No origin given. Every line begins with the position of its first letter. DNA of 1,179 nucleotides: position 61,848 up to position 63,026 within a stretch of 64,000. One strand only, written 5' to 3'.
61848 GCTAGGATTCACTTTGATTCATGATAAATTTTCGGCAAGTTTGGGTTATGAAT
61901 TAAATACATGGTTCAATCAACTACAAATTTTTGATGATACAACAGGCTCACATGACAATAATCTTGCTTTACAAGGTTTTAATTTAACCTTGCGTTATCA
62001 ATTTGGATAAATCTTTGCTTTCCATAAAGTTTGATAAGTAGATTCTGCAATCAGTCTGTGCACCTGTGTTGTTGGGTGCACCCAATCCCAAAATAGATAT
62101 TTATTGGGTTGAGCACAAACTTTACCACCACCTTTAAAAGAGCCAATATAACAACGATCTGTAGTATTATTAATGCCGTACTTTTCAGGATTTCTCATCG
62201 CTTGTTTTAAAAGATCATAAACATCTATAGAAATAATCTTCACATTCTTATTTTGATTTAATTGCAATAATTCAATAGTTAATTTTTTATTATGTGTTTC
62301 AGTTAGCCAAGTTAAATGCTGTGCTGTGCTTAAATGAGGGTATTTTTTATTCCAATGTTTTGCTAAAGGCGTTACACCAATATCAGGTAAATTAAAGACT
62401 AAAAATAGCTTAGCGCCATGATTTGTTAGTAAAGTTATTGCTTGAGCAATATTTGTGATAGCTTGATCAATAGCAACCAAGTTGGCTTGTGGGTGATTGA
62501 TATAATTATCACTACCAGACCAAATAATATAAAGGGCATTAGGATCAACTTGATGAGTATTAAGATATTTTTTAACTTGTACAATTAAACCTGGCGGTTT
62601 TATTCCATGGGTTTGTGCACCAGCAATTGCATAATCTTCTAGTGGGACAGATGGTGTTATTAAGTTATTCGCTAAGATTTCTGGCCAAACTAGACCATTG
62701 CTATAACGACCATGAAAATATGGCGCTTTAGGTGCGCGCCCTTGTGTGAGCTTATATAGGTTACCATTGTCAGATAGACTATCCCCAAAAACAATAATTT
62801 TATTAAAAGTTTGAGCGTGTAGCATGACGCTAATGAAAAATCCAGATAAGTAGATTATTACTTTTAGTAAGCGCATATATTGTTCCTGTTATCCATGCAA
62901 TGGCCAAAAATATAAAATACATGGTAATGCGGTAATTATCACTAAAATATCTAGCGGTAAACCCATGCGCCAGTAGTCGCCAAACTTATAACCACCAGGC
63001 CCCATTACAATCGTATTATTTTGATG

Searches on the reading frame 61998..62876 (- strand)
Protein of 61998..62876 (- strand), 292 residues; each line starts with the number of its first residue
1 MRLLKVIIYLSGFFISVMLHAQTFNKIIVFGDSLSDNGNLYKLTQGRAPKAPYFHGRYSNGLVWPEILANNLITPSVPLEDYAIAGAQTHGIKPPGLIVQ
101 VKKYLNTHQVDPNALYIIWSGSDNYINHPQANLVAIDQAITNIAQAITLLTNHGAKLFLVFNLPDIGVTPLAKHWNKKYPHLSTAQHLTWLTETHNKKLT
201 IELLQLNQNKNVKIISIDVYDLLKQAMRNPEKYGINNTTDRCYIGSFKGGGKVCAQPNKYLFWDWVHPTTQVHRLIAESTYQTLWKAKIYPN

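Call 85: find_encoding_contigs(protein=window:61998-62876:-, flank=10000, max_places=1)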
Protein window:61998-62876:- (292 aa): 23 contigs read that carry it; 1 place shown.
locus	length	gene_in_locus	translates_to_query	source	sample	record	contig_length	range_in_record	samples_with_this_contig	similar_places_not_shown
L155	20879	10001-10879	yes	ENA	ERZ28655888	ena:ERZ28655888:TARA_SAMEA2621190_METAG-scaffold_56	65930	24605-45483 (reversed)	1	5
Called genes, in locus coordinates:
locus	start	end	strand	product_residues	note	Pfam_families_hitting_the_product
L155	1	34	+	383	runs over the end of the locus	PF02636:Methyltransf_28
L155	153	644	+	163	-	PF01242:PTPS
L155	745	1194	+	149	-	PF01220:DHquinase_II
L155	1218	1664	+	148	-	PF00364:Biotin_lipoyl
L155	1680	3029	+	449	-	PF00289:Biotin_carb_N, PF02655:ATP-grasp_3 (weak), PF02786:CPSase_L_D2, PF07478:Dala_Dala_lig_C, PF02222:ATP-grasp, PF02785:Biotin_carb_C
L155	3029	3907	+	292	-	PF06325:PrmA, PF08242:Methyltransf_12 (faint), PF05175:MTS, PF13489:Methyltransf_23 (weak), PF13847:Methyltransf_31 (weak), PF13649:Methyltransf_25 (weak)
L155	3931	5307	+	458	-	-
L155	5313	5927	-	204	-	PF01810:LysE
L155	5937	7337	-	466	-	PF01336:tRNA_anti-codon, PF00152:tRNA-synt_2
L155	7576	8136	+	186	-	PF02834:LigT_PEase, PF10469:AKAP7_NLS, PF13563:2_5_RNA_ligase2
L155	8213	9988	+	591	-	PF03600:CitMHS, PF02080:TrkA_C, PF00939:Na_sulph_symp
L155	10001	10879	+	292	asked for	PF00657:Lipase_GDSL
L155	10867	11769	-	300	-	PF05150:Legionella_OMP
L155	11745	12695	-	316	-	PF05150:Legionella_OMP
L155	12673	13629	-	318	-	PF05150:Legionella_OMP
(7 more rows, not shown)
